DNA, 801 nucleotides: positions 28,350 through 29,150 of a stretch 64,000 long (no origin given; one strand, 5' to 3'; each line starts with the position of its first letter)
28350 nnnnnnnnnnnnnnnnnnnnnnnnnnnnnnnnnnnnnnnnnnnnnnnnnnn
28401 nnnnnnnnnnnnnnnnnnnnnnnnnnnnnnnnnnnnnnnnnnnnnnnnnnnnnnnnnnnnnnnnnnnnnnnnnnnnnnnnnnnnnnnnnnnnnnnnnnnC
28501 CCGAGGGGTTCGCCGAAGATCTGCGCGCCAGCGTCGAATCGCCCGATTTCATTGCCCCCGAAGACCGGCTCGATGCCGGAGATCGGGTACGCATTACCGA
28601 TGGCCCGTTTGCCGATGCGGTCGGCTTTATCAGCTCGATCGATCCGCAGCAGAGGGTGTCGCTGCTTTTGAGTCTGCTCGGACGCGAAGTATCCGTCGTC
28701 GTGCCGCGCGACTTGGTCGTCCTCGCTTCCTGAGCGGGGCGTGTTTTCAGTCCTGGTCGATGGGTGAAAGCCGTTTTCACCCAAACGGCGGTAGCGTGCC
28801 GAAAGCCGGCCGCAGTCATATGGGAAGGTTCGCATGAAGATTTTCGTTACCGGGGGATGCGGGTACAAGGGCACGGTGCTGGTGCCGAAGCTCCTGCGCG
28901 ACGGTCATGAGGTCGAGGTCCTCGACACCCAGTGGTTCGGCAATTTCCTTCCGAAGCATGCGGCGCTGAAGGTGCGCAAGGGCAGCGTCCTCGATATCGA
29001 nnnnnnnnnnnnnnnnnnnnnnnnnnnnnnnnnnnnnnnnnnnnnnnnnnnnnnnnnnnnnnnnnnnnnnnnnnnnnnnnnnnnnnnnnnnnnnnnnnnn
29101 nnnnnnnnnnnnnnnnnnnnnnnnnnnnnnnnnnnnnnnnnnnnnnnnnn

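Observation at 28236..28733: RfaH-like NusG paralog encoded in cis, directly upstream of its presumptive ops target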

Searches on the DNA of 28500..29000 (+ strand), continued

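Call 58: search_with_rna_model(model_id=R1, sources=[L086, L087, L088, L089, L090, L091, L092, L093, L094, L095, L096, L097, L098, L099, L100, L101, L102, L103, L104, L105, L106, L107, L108, L109, L110, L111, L112, L113, L114, L115, L116, L117, L118, L119, L120, L121, L122, L123, L124, L125, L126, L127, L128, L129, L130, L131, L132, L133, L134, L135, L136, L137, L138, L139, L140, L141, L142, L143, L144, L145, L146, L147, L148, L149, L150, L151, L152, L153, L154, L155, L156, L157, L158, L159, L160, L161, L162, L163, L164, L165, L166, L167, L168, L169, L170, L171, L172, L173, L174, L175, L176, L177, L178, L179, L180, L181, L182, L183, L184, L185], max_evalue=0.000001, make_alignment=true)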
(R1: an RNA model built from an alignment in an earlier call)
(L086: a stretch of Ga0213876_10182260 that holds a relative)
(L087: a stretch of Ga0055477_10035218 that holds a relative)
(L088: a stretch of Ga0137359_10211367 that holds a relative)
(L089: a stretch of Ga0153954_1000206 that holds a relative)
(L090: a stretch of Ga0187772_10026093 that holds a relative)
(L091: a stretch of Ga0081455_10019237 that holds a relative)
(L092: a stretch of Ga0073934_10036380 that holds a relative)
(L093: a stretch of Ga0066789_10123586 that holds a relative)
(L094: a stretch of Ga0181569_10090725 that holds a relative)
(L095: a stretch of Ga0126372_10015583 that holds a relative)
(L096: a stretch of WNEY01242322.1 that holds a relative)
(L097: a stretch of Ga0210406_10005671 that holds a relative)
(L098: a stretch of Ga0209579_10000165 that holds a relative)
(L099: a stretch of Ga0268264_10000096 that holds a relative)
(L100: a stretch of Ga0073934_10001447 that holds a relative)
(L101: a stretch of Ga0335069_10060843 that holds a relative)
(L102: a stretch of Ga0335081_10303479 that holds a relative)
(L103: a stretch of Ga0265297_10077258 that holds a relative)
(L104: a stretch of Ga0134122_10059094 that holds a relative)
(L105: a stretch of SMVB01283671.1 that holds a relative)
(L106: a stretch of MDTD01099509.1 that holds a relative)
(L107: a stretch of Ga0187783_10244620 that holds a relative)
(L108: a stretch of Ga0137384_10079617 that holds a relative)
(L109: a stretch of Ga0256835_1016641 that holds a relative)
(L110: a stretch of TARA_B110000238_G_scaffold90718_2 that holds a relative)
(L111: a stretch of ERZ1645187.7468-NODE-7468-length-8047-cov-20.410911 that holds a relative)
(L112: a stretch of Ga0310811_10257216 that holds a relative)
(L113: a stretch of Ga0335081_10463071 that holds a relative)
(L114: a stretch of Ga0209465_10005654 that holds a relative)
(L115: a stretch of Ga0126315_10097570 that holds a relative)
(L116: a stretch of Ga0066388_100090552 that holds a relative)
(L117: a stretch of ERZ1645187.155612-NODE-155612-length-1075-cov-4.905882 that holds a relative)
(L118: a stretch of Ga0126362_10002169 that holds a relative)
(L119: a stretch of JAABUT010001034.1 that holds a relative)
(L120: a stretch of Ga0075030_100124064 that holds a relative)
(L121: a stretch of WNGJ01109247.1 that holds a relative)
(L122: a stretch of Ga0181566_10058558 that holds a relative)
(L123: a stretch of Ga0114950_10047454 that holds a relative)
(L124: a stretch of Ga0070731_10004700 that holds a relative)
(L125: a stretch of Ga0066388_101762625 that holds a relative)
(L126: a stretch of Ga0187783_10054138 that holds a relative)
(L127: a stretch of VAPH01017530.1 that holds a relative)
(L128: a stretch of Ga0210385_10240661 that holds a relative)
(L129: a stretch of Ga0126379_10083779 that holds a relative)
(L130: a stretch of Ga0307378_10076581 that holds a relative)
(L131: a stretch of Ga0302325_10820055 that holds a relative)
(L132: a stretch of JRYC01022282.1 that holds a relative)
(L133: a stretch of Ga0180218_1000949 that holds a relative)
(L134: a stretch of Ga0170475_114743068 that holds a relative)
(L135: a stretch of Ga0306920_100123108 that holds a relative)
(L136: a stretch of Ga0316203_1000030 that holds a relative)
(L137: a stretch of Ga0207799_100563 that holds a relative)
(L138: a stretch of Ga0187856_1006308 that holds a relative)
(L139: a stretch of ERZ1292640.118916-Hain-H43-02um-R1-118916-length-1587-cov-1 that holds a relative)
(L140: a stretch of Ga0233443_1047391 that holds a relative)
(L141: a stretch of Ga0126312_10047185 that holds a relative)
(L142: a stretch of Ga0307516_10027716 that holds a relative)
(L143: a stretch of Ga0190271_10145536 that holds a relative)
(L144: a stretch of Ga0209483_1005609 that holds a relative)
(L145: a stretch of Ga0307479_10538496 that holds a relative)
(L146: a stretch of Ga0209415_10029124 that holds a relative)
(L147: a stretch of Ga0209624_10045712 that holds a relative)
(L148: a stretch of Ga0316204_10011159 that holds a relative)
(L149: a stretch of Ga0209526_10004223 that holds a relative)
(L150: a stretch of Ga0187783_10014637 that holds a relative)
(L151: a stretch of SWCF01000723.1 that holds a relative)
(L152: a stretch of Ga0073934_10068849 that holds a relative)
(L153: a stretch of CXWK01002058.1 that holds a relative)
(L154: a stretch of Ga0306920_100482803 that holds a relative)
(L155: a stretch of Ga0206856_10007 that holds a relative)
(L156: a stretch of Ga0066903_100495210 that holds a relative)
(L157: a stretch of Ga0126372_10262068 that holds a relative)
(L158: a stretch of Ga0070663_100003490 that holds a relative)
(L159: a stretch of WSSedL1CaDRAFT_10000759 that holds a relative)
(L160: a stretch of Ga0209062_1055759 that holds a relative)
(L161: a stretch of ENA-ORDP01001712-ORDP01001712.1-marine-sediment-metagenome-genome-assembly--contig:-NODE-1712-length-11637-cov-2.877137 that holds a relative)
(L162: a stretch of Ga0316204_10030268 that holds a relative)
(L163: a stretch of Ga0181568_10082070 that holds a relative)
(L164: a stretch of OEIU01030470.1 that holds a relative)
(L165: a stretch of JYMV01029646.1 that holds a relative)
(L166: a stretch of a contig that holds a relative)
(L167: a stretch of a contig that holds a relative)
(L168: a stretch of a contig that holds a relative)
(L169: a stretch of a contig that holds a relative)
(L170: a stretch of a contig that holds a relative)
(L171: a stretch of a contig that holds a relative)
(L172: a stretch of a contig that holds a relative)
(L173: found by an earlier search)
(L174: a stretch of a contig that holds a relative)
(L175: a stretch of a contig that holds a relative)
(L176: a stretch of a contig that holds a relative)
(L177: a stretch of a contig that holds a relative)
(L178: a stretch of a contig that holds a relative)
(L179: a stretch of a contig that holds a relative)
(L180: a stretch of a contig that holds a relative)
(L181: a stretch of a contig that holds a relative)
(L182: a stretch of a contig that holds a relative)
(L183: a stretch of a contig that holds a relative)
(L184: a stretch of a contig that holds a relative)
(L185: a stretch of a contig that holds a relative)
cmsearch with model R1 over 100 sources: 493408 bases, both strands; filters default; matches with E-value up to 0.000001: 78.
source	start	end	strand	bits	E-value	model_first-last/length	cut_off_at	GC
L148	2020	2070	+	54.8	4e-13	1-52/52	no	0.57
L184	11516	11567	-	54.3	5.4e-13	1-52/52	no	0.6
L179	1093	1143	-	54.1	6.1e-13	1-52/52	no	0.51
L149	9500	9549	+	54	6.5e-13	1-52/52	no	0.58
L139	210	261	-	52.6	1.7e-12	1-52/52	no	0.6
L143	1850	1900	+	52.5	1.8e-12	1-52/52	no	0.57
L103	1778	1827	-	51.9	2.7e-12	1-52/52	no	0.64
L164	615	667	-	51.7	3e-12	1-52/52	no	0.58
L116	1856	1905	-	51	4.8e-12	1-52/52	no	0.46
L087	706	755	-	50.5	6.5e-12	1-52/52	no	0.68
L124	1894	1945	+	50.4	7.1e-12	1-52/52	no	0.73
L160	378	429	+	50.2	8.2e-12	1-52/52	no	0.52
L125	935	985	+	50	9.4e-12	1-52/52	no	0.59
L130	2502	2553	-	49.8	1.1e-11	1-52/52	no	0.65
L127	1916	1965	+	49.4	1.4e-11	1-52/52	no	0.5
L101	2956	3005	-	49.3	1.5e-11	1-52/52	no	0.6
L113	22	73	-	48.8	2.1e-11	1-52/52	no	0.62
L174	3893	3943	+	48.7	2.2e-11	1-52/52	no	0.63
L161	1241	1294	-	48.7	2.2e-11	1-52/52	no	0.52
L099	3367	3417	+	48.3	2.9e-11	1-52/52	no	0.59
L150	2049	2098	+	47.7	4.3e-11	1-52/52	no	0.6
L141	1528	1578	+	47.4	5.2e-11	1-52/52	no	0.59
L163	1249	1300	-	47.4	5.3e-11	1-52/52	no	0.54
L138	7127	7176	-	47.4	5.3e-11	1-52/52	no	0.52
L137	4815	4869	-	47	6.7e-11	1-52/52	no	0.55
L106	14400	14449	-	46.6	9e-11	1-52/52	no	0.68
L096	1044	1095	+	46.6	9e-11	1-52/52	no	0.65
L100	12033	12084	-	46.4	1e-10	1-52/52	no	0.67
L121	779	829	+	46.2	1.1e-10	1-52/52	no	0.69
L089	2586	2637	-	46.2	1.2e-10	1-52/52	no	0.58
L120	310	361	+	46.1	1.2e-10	1-52/52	no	0.56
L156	1560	1611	-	46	1.3e-10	1-52/52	no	0.69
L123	737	788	-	46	1.3e-10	1-52/52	no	0.67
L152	1903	1954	-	45.9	1.4e-10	1-52/52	no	0.6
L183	9726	9776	+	45.8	1.5e-10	1-52/52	no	0.57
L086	1018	1069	+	45.5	1.8e-10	1-52/52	no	0.65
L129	1451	1504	+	45.4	1.9e-10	1-52/52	no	0.7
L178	2036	2087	-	45.1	2.4e-10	1-52/52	no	0.67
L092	1228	1280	-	44.9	2.6e-10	1-52/52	no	0.66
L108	1843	1892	-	44.9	2.7e-10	1-52/52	no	0.52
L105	2005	2056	-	44.5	3.4e-10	1-52/52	no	0.67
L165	5432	5482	+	44.2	4.3e-10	1-52/52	no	0.47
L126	780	831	-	44.2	4.4e-10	1-52/52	no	0.65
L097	3934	3986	+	44.2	4.4e-10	1-52/52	no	0.62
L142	1094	1148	+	43.6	6.2e-10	1-52/52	no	0.62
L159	4334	4386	-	43.6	6.4e-10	1-52/52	no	0.57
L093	523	578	+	43.3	7.8e-10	1-52/52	no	0.48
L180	319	371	-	43.1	8.8e-10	1-52/52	no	0.53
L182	6859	6921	-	42.6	1.3e-09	1-52/52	no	0.65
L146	1532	1583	-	42.1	1.7e-09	1-52/52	no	0.58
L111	6966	7020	+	41.9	2e-09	1-52/52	no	0.56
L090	949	1000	-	41.9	2e-09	1-52/52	no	0.62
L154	186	236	-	41.7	2.3e-09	1-52/52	no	0.69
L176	2343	2393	-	41.1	3.3e-09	1-52/52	no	0.59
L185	5389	5440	-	41.1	3.3e-09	1-52/52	no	0.54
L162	1222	1273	-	40.9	3.9e-09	1-52/52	no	0.52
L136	2563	2608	+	40.7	4.2e-09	1-52/52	no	0.57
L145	202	256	+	40.7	4.4e-09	1-52/52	no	0.69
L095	2409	2458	+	40.2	6.2e-09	1-52/52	no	0.64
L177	895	951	+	40.1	6.3e-09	1-52/52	no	0.54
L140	1455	1506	-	39.7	8.1e-09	1-52/52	no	0.48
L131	610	662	-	39.7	8.4e-09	1-52/52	no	0.57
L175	340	391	+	39.1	1.3e-08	1-52/52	no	0.69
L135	2478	2526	-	38.9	1.4e-08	1-52/52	no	0.67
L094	134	183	+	38.4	2e-08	1-52/52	no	0.52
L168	681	732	-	38.4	2e-08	1-52/52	no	0.63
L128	745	795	+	38.1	2.4e-08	1-52/52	no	0.65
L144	3901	3950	+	37.4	3.8e-08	1-52/52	no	0.48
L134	1278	1330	+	37.4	3.9e-08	1-52/52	no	0.47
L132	214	264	+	36.6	6.3e-08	1-52/52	no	0.61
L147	772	824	+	35.6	1.2e-07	1-52/52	no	0.55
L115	1166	1215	-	35.1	1.7e-07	1-52/52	no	0.72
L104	957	1007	-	34.9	1.9e-07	1-52/52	no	0.67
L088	1574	1631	+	34.9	2e-07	1-52/52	no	0.52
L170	1917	1963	-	33.8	4e-07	1-52/52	no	0.7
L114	1311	1361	+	33.4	5.5e-07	1-52/52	no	0.63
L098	5243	5297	-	32.7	8.3e-07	1-52/52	no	0.51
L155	5702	5749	+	32.6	9.1e-07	1-52/52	no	0.6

Alignment A5: 78 matches aligned to the model, 70 columns, each read 5' to 3' on its own strand. Consensus structure (alignment columns), stored with it:
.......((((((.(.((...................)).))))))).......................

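Call 72: search_with_rna_model(model_id=R1, sources=[L206, L207], max_evalue=10, filters=off)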
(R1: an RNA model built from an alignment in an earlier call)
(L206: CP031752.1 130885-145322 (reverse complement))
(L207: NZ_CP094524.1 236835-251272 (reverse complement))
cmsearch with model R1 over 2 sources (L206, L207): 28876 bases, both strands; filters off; matches with E-value up to 10: 15.
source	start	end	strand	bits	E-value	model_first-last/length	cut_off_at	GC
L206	9803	9828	+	10.5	0.11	1-52/52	no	0.77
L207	854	871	-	7.4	0.88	10-27/52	no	0.83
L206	7138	7163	-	6.6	1.5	1-52/52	no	0.65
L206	3827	3855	-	6.4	1.7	8-36/52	no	0.83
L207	4569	4594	-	6.1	2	1-52/52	no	0.54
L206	4198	4213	+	5.2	3.6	11-26/52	no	0.88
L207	10826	10855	-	5.2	3.7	8-36/52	no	0.63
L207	7986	8013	+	5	4.2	1-52/52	no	0.46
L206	5098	5144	+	4.6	5.6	1-52/52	no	0.64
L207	7015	7041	-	4.5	5.9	1-52/52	no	0.74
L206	5849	5872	-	3.9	8.6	1-52/52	no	0.62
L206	12458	12488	-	3.9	8.7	1-52/52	no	0.58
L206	9540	9561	+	3.9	8.8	1-52/52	no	0.82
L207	13452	13470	+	3.8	9.1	10-27/52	no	0.63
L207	7098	7127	-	3.8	9.1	1-52/52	no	0.63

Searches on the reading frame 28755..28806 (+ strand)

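Call 61: search_protein_families(library=pfam, proteins=[L189:1304-2356:-], max_evalue=0.001)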
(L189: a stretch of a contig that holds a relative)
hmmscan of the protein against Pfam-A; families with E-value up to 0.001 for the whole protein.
L189:1304-2356:- (351 aa): 2 families
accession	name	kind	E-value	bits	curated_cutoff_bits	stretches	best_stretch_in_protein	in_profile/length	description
PF03102.20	NeuB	-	8.8e-73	245.2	22.1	1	44-277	1-239/241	NeuB family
PF08666.17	SAF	-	1.1e-12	48.7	21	1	294-350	3-62/63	SAF domain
